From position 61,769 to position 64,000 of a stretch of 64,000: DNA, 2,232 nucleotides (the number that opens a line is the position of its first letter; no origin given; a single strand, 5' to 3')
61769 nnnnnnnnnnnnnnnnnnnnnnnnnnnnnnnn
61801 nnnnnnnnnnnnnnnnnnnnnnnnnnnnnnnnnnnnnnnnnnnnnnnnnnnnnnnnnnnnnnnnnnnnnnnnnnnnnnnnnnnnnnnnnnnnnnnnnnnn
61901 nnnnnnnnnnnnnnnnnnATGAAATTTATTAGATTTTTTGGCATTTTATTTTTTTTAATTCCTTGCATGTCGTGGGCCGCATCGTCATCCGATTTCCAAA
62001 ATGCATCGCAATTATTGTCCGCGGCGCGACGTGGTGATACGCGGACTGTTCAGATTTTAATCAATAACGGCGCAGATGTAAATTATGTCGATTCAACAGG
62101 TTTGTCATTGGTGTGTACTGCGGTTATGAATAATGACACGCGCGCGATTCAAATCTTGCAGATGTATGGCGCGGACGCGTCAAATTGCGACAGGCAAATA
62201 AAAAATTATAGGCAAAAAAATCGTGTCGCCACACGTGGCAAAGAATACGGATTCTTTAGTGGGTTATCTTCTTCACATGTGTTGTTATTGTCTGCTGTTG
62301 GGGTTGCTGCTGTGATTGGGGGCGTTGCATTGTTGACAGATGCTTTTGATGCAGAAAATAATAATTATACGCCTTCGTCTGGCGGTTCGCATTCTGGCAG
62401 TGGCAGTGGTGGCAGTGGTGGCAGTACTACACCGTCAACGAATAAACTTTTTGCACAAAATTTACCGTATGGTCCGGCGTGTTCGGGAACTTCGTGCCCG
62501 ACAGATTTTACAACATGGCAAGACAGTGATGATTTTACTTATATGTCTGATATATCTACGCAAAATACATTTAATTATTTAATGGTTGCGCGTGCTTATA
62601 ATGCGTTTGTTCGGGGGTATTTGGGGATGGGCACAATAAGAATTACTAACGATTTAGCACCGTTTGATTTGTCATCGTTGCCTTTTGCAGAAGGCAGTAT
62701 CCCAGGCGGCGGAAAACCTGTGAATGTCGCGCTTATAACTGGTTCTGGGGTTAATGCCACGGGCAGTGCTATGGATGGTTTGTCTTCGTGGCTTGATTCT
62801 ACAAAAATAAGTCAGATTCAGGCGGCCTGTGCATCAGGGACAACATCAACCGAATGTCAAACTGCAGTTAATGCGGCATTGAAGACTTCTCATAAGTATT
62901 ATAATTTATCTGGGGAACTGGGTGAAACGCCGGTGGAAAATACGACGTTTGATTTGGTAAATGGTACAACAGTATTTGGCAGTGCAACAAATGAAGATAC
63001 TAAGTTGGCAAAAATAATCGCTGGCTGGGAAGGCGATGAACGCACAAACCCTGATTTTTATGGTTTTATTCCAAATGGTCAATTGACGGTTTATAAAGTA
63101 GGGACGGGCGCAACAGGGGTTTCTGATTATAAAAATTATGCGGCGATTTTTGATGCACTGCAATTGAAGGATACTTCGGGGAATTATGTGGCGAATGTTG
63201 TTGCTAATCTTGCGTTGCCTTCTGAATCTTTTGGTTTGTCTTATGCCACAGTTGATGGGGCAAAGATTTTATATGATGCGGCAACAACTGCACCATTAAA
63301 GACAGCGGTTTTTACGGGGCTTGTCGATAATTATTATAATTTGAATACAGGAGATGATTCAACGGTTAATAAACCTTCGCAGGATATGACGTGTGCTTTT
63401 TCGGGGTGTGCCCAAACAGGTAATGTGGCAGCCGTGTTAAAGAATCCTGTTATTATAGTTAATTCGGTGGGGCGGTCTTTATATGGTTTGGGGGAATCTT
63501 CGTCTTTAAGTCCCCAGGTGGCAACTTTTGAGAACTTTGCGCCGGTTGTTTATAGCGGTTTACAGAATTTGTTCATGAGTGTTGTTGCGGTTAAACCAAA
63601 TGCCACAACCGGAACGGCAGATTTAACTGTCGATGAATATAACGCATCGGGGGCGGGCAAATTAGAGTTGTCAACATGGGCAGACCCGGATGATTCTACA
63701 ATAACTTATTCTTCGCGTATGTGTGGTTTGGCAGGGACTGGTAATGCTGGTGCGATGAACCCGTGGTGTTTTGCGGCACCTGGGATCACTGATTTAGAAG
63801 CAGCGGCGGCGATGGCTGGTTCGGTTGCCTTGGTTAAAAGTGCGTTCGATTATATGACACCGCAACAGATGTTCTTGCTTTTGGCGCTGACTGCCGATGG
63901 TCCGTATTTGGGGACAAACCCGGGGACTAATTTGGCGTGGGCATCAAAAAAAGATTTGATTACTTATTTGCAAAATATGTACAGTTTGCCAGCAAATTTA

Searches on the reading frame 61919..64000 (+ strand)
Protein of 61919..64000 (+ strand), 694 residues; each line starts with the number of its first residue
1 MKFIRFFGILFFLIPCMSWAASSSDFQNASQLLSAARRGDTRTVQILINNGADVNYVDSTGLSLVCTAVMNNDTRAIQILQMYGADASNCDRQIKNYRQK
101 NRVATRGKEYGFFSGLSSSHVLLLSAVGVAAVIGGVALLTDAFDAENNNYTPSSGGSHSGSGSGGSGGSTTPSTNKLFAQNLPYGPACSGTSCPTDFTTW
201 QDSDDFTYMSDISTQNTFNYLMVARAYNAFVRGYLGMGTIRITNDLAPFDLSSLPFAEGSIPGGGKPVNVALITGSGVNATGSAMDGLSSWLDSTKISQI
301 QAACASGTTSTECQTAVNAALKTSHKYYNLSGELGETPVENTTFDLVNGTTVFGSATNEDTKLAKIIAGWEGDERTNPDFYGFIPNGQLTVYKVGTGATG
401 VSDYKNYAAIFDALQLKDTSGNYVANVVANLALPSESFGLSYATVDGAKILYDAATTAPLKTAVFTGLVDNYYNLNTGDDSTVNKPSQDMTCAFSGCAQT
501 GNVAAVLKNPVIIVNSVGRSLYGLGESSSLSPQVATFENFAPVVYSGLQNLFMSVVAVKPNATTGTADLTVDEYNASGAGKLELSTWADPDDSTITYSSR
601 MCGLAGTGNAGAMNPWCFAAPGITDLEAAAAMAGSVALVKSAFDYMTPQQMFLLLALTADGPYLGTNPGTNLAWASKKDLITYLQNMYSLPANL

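Call 93: search_protein_families(library=pfam, proteins=[window:61919-64000:+], max_evalue=0.01)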
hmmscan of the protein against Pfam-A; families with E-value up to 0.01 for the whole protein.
window:61919-64000:+ (694 aa): 3 families
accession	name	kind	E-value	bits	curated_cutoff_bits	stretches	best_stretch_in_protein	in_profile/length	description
PF13637.12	Ank_4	-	7.8e-07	29.7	22.7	1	32-80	1-49/50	Ankyrin repeats (many copies)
PF12796.13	Ank_2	-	2.3e-05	25.3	27.3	1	33-87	2-86/90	Ankyrin repeats (3 copies)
PF00023.36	Ank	-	0.00029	21.4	21.1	1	34-58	8-32/33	Ankyrin repeat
